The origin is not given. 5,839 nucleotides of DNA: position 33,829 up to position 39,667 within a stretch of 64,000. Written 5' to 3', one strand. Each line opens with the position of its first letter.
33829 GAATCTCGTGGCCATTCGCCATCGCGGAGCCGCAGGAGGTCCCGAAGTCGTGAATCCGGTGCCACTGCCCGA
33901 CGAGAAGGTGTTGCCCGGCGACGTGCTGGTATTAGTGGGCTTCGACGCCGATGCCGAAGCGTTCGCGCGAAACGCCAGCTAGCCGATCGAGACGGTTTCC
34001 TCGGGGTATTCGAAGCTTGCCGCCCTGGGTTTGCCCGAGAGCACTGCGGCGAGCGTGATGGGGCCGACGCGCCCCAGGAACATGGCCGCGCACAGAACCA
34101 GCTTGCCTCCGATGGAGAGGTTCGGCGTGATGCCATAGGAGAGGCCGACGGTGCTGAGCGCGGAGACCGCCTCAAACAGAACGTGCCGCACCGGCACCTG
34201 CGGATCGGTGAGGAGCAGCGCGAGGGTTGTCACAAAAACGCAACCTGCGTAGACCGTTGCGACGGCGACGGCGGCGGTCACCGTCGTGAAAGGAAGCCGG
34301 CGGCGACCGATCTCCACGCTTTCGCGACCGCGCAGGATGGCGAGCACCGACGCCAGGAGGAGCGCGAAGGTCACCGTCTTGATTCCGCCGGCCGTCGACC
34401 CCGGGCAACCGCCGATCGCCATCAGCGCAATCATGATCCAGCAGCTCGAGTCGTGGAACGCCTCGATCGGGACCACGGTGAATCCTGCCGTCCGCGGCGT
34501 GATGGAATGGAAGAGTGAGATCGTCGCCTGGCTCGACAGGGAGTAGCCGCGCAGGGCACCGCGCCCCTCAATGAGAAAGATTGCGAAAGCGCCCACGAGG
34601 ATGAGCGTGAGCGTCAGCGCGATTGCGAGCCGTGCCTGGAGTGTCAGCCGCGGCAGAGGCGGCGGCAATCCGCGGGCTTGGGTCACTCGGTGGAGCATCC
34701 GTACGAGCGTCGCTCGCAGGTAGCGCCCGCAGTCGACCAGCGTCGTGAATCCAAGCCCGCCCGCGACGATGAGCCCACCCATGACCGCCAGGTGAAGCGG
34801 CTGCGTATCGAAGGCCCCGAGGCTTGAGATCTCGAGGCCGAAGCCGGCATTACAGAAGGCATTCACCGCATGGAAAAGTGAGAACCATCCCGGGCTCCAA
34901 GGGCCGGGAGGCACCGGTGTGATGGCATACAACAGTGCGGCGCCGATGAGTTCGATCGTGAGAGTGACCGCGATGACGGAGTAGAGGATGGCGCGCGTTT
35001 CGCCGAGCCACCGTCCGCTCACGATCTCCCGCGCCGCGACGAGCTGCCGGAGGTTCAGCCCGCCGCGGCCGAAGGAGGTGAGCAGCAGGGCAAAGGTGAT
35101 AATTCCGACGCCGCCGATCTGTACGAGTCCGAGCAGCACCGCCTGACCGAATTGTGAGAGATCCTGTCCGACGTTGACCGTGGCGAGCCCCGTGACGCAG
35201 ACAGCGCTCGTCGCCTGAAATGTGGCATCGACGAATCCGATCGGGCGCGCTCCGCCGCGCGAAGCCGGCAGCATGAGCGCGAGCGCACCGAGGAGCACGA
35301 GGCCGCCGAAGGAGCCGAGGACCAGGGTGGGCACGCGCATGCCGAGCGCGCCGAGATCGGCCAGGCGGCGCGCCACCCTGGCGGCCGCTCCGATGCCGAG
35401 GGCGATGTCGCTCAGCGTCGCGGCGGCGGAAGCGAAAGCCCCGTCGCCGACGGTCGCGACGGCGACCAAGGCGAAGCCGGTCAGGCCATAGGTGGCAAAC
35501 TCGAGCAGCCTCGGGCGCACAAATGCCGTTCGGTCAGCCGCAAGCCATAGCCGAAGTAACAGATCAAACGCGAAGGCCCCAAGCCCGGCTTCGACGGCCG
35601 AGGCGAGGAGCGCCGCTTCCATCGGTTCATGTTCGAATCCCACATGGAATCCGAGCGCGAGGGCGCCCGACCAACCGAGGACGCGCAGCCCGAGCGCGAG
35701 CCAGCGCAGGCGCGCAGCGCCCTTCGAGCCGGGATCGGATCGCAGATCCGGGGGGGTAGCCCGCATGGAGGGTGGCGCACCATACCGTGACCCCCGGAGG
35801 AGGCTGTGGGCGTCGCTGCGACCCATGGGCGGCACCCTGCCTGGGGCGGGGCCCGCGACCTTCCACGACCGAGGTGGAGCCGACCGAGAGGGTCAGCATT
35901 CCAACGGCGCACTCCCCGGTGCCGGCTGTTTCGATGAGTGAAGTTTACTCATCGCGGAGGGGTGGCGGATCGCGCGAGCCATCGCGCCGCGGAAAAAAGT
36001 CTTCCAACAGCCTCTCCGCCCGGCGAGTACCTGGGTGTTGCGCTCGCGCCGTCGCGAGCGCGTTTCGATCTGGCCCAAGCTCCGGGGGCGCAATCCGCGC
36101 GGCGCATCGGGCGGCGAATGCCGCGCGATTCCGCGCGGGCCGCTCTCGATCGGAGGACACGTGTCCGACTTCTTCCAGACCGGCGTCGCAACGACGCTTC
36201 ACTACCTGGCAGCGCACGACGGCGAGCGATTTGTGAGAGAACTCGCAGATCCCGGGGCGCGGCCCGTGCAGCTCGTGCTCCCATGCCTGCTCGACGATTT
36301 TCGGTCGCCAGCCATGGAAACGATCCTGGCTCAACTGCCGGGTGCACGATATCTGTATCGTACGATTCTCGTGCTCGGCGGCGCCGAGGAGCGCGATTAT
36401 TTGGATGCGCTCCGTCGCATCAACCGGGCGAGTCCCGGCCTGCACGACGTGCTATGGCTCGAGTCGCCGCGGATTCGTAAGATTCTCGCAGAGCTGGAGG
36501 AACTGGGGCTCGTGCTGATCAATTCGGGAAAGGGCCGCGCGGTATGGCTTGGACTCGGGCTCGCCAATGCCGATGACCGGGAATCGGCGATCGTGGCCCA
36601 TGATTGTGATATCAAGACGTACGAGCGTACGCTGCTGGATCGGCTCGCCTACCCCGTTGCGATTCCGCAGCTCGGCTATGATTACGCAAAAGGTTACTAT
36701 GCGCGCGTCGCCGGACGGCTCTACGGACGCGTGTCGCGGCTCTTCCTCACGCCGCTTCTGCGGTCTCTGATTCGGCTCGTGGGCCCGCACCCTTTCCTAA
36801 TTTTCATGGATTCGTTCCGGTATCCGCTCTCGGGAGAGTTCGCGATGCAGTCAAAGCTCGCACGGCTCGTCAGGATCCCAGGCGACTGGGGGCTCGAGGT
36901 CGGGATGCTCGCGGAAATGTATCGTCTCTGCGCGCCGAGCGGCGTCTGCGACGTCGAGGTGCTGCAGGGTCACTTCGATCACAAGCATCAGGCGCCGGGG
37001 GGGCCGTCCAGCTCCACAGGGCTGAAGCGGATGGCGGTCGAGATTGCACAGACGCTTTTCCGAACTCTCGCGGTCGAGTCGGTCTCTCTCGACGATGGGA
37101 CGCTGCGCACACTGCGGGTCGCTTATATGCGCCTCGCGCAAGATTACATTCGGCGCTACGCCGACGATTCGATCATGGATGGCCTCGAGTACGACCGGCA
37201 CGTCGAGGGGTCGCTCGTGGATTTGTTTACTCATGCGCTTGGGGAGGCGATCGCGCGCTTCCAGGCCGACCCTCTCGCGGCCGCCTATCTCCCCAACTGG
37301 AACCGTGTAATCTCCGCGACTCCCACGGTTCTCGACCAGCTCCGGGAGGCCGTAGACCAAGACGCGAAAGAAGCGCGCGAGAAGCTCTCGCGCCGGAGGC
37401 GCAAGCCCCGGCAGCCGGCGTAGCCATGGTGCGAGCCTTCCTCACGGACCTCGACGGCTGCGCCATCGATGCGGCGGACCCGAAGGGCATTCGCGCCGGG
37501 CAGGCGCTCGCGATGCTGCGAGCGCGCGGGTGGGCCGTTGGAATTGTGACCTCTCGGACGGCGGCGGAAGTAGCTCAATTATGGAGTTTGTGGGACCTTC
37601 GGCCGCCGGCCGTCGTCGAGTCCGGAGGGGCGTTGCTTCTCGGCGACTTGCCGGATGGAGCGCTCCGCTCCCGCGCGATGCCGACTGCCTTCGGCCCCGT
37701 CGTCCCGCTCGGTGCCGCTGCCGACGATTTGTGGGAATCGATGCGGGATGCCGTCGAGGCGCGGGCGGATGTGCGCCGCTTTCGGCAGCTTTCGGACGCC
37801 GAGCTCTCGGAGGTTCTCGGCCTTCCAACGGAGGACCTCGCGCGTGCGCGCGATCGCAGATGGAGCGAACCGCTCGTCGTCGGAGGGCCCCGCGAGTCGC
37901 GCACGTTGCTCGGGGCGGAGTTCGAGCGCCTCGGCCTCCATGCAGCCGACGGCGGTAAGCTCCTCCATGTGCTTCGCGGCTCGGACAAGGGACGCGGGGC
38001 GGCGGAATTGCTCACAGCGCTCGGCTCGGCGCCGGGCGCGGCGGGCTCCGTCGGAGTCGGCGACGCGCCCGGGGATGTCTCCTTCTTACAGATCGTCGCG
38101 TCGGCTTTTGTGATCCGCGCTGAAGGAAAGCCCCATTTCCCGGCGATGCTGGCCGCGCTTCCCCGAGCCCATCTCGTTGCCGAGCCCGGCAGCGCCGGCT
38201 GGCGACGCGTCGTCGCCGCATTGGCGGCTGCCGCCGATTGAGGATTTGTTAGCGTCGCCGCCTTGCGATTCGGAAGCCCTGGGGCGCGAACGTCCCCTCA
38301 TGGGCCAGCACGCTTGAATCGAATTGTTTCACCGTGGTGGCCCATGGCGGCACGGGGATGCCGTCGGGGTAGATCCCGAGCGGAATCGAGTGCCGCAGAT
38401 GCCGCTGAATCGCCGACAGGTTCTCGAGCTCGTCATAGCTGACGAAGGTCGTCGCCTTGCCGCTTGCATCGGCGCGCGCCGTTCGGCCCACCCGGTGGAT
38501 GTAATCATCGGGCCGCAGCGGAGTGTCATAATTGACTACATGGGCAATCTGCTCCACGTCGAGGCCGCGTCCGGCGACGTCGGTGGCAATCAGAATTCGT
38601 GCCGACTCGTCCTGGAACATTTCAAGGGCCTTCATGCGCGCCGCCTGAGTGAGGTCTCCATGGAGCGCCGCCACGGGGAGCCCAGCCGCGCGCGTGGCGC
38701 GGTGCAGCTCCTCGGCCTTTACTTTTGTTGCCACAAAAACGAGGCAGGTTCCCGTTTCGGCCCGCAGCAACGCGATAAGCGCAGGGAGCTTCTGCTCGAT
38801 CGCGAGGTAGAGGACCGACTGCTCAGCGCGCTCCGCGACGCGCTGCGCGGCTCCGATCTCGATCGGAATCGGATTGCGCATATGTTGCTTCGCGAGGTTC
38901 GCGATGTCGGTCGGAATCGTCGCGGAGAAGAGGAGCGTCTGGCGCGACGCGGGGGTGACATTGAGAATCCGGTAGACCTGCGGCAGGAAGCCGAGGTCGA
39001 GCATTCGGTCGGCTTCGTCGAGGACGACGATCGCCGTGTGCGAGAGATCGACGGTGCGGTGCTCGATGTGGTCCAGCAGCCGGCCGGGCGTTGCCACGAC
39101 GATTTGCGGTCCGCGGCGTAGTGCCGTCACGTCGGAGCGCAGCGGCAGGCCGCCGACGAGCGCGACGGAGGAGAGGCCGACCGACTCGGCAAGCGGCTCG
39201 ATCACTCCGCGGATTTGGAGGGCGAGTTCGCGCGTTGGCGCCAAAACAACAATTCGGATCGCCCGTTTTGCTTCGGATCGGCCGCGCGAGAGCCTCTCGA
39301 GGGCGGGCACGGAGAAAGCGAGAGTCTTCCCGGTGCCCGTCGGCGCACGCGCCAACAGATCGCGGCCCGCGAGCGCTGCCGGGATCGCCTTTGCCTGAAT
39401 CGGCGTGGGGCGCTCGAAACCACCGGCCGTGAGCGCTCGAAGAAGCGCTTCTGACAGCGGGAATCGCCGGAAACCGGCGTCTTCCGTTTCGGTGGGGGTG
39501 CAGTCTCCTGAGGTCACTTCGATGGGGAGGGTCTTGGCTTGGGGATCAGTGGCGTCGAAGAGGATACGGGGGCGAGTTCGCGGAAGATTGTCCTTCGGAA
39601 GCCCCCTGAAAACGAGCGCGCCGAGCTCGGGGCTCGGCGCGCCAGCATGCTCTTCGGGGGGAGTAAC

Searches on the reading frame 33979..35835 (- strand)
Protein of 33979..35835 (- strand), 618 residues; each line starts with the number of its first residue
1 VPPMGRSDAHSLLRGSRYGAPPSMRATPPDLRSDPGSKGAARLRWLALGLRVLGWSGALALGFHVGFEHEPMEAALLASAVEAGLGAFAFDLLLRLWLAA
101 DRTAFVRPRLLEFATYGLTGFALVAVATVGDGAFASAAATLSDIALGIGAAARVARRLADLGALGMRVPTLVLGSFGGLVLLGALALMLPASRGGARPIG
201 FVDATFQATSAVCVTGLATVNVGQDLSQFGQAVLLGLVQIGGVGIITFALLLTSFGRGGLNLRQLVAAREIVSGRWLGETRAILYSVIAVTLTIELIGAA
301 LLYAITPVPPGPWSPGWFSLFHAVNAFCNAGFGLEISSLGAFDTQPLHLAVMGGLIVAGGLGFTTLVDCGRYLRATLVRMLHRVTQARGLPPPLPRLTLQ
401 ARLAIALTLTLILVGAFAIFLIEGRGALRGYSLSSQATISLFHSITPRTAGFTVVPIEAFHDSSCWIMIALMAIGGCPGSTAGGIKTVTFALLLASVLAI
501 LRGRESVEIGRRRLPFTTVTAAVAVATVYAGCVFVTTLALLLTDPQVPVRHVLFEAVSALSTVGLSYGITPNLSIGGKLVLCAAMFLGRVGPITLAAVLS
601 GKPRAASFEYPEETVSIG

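Call 78: search_protein_families(library=pfam, proteins=[window:33979-35835:-], max_evalue=0.0001)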
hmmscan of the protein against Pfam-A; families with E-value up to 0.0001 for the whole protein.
window:33979-35835:- (618 aa): 1 family
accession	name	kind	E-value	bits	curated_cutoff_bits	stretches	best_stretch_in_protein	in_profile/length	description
PF02386.22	TrkH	-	3.1e-61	207.8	27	1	198-600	60-491/502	Cation transport protein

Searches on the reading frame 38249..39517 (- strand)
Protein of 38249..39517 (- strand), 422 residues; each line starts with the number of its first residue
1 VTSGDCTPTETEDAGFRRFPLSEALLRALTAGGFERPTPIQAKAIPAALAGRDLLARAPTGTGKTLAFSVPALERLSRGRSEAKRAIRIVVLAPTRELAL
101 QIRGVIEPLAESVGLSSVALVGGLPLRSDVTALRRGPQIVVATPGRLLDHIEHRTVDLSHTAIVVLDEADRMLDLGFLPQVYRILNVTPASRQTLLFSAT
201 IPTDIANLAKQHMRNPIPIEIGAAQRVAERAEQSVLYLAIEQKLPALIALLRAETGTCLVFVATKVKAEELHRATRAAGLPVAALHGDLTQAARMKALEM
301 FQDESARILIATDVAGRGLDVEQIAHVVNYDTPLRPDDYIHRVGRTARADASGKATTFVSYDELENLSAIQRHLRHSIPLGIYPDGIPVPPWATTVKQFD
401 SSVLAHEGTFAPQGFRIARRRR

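Call 78: search_protein_families(library=pfam, proteins=[window:38249-39517:-], max_evalue=0.0001)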
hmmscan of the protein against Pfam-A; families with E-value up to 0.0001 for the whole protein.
window:38249-39517:- (422 aa): 3 families
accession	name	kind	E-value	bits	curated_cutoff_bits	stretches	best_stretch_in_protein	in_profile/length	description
PF00270.35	DEAD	-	1.5e-48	165.1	26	1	38-207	1-166/167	DEAD/DEAH box helicase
PF00271.37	Helicase_C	-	1.9e-28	99.4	23.5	1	243-349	2-109/110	Helicase conserved C-terminal domain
PF04851.21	ResIII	-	2.7e-06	27.8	22.5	1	40-201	7-162/164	Type III restriction enzyme, res subunit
